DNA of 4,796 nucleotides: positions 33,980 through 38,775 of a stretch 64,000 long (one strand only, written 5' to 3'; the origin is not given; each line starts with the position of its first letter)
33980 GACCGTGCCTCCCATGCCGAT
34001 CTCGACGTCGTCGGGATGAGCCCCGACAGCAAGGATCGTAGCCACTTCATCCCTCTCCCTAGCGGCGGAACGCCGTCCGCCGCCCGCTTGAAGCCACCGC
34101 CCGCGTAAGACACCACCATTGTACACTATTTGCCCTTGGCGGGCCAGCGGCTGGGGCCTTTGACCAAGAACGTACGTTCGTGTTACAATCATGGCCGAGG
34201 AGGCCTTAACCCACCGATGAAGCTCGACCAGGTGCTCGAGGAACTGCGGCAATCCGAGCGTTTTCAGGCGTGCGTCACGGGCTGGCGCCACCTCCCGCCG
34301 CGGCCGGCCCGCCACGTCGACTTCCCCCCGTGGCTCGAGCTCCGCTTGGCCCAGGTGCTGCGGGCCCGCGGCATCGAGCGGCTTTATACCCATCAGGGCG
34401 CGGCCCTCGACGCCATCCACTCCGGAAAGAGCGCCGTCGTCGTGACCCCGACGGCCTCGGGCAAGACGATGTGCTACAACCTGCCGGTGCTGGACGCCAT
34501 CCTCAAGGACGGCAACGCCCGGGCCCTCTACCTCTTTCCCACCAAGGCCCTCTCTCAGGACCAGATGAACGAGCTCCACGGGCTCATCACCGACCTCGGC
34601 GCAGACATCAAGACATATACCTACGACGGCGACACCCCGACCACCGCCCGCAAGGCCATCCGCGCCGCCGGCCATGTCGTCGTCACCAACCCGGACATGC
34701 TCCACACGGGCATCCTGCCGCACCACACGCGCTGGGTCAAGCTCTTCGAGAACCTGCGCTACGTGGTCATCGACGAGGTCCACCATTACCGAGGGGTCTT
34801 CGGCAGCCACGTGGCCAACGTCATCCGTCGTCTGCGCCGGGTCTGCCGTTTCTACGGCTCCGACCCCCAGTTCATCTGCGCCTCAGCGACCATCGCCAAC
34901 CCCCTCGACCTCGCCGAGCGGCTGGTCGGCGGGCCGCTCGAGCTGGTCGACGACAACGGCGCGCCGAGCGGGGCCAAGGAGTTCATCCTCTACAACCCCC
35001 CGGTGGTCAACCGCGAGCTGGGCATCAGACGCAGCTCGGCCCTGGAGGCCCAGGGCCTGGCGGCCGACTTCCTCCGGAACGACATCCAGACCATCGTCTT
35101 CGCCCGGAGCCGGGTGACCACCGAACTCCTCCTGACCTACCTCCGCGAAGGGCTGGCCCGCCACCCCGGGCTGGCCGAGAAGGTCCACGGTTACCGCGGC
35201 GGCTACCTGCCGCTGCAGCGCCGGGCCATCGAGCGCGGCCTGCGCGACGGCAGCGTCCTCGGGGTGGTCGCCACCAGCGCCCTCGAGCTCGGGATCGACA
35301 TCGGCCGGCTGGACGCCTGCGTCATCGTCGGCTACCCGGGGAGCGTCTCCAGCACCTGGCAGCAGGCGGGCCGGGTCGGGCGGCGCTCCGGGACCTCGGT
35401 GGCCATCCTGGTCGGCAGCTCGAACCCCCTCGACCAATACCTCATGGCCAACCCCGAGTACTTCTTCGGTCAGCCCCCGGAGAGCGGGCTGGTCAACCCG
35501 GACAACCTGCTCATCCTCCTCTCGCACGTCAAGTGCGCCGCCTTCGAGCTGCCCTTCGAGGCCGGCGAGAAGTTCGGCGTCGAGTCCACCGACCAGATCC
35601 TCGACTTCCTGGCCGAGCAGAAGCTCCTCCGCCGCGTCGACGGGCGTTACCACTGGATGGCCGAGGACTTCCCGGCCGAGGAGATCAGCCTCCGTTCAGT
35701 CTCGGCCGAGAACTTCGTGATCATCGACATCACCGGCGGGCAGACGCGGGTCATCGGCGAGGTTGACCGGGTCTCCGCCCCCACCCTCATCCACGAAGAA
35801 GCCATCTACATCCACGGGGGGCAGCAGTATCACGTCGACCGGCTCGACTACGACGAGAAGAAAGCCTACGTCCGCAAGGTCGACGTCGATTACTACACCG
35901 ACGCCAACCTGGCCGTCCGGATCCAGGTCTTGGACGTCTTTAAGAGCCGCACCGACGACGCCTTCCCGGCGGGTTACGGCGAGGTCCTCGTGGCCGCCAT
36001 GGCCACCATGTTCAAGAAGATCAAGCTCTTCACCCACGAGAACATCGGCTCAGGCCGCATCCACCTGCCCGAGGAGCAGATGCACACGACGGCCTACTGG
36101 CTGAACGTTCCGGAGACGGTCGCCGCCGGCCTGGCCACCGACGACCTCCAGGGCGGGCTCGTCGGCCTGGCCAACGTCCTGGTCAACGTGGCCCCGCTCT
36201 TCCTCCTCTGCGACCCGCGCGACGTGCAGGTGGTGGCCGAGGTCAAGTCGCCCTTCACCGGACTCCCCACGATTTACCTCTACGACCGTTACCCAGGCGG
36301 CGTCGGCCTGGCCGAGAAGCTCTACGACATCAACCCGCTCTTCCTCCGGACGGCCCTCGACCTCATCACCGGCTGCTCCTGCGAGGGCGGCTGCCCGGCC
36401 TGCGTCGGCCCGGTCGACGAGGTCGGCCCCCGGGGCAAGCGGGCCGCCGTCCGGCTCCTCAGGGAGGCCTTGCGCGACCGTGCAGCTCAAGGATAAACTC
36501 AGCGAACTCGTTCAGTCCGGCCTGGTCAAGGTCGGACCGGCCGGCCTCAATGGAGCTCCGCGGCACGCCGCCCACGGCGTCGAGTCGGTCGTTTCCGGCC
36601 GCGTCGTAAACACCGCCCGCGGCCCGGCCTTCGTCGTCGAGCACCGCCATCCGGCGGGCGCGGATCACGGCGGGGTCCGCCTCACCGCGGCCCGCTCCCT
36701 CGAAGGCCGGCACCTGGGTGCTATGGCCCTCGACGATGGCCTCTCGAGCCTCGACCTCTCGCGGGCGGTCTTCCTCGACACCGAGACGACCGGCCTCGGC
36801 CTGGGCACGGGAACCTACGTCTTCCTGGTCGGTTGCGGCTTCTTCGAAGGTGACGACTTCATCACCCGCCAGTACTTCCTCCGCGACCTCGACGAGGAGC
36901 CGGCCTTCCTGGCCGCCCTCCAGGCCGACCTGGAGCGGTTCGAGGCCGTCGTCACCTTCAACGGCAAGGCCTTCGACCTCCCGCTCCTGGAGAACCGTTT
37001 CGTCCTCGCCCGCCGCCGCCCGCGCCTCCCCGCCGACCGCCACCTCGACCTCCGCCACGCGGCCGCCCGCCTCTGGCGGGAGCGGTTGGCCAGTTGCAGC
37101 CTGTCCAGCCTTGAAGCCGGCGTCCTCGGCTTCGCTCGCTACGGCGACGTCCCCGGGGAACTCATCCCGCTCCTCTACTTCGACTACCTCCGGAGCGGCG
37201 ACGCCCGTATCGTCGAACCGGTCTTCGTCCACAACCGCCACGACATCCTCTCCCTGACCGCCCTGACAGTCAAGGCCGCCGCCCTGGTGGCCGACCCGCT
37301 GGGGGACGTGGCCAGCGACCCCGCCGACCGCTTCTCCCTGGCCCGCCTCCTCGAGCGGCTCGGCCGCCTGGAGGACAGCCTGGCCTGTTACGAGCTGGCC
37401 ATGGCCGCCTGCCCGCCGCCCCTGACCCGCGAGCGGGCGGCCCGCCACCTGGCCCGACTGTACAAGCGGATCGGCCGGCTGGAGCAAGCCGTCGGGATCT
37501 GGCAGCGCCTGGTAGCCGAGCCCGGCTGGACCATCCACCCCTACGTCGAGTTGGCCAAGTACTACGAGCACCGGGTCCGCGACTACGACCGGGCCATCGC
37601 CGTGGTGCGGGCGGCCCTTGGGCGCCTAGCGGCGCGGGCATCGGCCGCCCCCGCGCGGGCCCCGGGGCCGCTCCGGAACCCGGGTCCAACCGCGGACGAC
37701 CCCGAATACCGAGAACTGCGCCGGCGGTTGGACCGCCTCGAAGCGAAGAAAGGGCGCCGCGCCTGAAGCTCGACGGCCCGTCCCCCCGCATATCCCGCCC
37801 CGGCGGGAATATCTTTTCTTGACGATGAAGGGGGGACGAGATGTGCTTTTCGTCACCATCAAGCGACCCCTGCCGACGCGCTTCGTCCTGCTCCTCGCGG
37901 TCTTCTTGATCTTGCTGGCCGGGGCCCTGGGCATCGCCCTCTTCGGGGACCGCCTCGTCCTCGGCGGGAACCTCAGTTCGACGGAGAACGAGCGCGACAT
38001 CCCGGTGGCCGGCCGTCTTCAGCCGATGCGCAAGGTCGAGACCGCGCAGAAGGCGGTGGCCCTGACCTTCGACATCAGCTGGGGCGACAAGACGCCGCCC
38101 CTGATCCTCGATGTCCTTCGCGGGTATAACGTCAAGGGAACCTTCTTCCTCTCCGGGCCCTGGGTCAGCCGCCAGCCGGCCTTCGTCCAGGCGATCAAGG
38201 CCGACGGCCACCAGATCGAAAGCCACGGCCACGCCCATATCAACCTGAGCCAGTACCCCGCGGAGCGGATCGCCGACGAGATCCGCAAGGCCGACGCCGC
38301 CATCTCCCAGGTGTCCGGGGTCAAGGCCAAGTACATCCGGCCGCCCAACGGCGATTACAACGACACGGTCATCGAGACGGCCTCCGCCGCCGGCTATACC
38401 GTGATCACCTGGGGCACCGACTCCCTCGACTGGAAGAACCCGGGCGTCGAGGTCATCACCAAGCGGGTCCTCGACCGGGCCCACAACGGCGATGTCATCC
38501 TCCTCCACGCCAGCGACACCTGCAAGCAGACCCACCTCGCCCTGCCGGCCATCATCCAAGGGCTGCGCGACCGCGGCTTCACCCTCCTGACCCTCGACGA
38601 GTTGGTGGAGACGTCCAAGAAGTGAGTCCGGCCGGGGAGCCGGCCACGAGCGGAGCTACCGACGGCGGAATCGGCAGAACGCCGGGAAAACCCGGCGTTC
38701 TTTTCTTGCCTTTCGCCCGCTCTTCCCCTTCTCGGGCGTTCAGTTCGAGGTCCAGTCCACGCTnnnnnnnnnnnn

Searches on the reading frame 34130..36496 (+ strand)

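Call 3: search_protein_families(library=pfam, proteins=[window:34130-36496:+], max_evalue=1)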
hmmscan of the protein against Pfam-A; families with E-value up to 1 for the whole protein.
window:34130-36496:+ (788 aa): 7 families
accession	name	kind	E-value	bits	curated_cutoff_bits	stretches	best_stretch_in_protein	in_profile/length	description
PF00270.35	DEAD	-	2.8e-34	118.7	26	1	87-257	2-162/167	DEAD/DEAH box helicase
PF09369.15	MZB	-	3.2e-20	73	24.2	1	680-759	1-80/80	MrfA Zn-binding domain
PF00271.37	Helicase_C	-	4.1e-13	50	23.5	1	316-419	13-109/110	Helicase conserved C-terminal domain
PF22982.3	WHD_HRQ1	-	4.2e-12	47.4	27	1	455-523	1-69/70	ATP-dependent helicase HRQ1, winged helix domain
PF04851.21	ResIII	-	5.3e-08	33.4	22.5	1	85-230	4-145/164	Type III restriction enzyme, res subunit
PF22590.2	Cas3-like_C_2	-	0.096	13.4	27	1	378-419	66-104/106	CRISPR-associated nuclease/helicase Cas3, C-terminal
PF06060.18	Mesothelin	-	0.15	10.7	25.8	1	597-631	347-381/624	Mesothelin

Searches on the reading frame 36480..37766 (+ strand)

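Call 3: search_protein_families(library=pfam, proteins=[window:36480-37766:+], max_evalue=1)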
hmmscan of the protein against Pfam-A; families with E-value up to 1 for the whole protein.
window:36480-37766:+ (428 aa): 14 families
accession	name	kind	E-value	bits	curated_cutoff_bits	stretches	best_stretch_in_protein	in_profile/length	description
PF13482.12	RNase_H_2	-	4.5e-38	131.2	22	1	97-265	1-163/165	RNase_H superfamily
PF13176.12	TPR_7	-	5.7e-07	29.6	27.9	2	286-318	4-36/36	Tetratricopeptide repeat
PF13181.12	TPR_8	-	5.3e-05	23.5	25.7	1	285-311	5-31/34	Tetratricopeptide repeat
PF13424.12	TPR_12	-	9.5e-05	23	30.1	1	287-338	9-65/77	Tetratricopeptide repeat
PF07719.23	TPR_2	-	0.00057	20.3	27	1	285-312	5-32/34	Tetratricopeptide repeat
PF13428.12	TPR_14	-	0.00091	20.1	23.5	2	284-322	4-43/44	Tetratricopeptide repeat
PF13174.12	TPR_6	-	0.022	15.8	26.3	1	323-346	5-28/33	Tetratricopeptide repeat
PF10108.15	DNA_pol_B_exo2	-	0.031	14.4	24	1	139-174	36-72/213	Predicted 3'-5' exonuclease related to the exonuclease domain of PolB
PF00515.34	TPR_1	-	0.06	13.6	27.8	0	286-307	6-27/34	Tetratricopeptide repeat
PF13431.12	TPR_17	-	0.13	13.1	24.4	0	284-301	16-33/34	Tetratricopeptide repeat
PF03104.25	DNA_pol_B_exo1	-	0.21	11.4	23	1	153-174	158-179/242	DNA polymerase family B, exonuclease domain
PF13374.12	TPR_10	-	0.23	12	27.5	0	287-310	8-31/42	Tetratricopeptide repeat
PF13371.12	TPR_9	-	0.4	11.2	35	1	280-322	28-70/73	Tetratricopeptide repeat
PF08663.15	HalX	-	0.5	11.2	23.2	1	405-423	32-50/68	HalX domain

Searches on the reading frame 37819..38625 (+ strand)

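Call 3: search_protein_families(library=pfam, proteins=[window:37819-38625:+], max_evalue=1)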
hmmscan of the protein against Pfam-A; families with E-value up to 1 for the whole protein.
window:37819-38625:+ (268 aa): 2 families
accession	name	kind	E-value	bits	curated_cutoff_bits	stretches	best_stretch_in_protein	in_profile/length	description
PF01522.26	Polysacc_deac_1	-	6.2e-35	120.3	23.1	1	73-195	2-123/124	Polysaccharide deacetylase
PF03065.20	Glyco_hydro_57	-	0.028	14.2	21.2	1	140-197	112-170/291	Glycosyl hydrolase family 57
